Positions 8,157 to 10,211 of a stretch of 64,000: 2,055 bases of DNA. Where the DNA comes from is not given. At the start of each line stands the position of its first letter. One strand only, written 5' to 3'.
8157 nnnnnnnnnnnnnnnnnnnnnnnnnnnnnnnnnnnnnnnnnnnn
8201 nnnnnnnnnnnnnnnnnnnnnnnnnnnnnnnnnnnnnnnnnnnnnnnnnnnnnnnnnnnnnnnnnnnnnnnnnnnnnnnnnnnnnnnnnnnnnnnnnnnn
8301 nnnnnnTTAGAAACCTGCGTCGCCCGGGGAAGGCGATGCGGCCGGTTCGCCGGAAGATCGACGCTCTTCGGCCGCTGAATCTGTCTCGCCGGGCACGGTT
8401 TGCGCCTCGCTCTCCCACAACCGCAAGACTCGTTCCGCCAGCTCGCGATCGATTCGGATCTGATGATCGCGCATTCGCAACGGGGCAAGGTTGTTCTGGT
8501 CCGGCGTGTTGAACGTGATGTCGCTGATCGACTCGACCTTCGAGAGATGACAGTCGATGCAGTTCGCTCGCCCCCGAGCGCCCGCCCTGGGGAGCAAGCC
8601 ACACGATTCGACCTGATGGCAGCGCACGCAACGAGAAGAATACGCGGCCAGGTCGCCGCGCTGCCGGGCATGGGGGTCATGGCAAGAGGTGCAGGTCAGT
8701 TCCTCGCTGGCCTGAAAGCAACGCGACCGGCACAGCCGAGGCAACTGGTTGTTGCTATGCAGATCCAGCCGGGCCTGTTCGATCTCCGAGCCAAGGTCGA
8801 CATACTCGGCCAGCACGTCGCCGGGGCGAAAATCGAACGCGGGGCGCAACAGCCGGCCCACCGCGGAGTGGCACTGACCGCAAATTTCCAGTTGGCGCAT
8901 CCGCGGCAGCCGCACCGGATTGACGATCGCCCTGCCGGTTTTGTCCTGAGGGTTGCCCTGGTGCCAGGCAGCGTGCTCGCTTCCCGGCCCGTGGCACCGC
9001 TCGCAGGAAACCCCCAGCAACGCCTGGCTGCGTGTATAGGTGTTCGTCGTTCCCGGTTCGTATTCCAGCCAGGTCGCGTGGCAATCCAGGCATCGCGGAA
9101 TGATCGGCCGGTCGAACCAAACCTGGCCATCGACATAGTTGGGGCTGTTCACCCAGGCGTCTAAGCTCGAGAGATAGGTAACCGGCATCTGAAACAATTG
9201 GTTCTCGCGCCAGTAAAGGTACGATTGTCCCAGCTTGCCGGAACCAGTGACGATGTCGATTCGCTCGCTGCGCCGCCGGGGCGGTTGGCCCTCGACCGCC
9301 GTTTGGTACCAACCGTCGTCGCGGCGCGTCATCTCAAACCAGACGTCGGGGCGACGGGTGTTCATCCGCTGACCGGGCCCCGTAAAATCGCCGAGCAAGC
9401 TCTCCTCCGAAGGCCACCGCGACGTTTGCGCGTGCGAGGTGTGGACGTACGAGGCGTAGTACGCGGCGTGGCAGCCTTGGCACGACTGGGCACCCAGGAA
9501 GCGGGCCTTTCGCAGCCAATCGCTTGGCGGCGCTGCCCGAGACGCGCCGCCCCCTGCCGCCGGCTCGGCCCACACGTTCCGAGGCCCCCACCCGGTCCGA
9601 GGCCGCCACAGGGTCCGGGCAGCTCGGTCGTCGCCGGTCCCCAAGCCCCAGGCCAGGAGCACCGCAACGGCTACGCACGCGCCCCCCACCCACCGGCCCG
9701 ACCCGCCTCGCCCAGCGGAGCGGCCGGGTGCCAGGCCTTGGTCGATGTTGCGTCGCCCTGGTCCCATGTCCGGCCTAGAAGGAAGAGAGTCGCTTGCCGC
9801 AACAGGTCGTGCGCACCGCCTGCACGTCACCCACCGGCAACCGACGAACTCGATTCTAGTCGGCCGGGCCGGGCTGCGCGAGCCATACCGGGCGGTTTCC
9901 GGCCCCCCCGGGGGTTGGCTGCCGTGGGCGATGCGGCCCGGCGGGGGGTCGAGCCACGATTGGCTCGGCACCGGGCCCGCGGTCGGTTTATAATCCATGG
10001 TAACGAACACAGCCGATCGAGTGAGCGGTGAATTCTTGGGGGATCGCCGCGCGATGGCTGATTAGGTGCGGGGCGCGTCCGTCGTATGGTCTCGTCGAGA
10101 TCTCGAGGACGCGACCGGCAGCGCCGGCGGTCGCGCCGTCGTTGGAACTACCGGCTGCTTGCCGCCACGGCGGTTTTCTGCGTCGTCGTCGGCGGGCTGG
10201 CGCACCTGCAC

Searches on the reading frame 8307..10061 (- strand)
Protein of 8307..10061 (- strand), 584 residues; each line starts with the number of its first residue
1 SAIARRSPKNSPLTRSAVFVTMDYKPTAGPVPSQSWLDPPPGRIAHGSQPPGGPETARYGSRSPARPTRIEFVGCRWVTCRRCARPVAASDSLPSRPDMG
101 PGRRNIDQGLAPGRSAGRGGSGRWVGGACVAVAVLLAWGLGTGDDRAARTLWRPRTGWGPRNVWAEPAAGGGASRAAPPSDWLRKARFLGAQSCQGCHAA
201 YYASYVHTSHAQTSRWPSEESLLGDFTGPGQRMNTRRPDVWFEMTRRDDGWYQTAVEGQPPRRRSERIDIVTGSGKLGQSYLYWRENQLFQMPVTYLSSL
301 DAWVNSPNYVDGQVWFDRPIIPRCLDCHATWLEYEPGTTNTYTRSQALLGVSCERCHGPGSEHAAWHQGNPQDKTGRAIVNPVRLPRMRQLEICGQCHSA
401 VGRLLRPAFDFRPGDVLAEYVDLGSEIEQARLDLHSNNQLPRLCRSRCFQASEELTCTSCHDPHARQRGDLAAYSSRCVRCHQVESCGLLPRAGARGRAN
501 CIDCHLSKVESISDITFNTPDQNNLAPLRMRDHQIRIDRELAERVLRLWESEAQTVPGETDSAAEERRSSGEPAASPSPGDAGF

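Call 23: search_protein_families(library=pfam, proteins=[window:8307-10061:-], max_evalue=0.0001)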
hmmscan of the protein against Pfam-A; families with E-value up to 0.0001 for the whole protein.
window:8307-10061:- (584 aa): 3 families
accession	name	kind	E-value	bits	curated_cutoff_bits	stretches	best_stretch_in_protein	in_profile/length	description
PF14522.11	Cytochrome_C7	-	2.1e-08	34.3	24.8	0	323-399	15-67/67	Cytochrome c7 and related cytochrome c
PF13435.11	Cytochrome_C554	-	9.6e-08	33.3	20.8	1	321-358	48-84/84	Cytochrome c554 and c-prime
PF09699.15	Paired_CXXCH_1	-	8.3e-05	22.6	20.6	0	456-483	8-37/41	Doubled CXXCH motif (Paired_CXXCH_1)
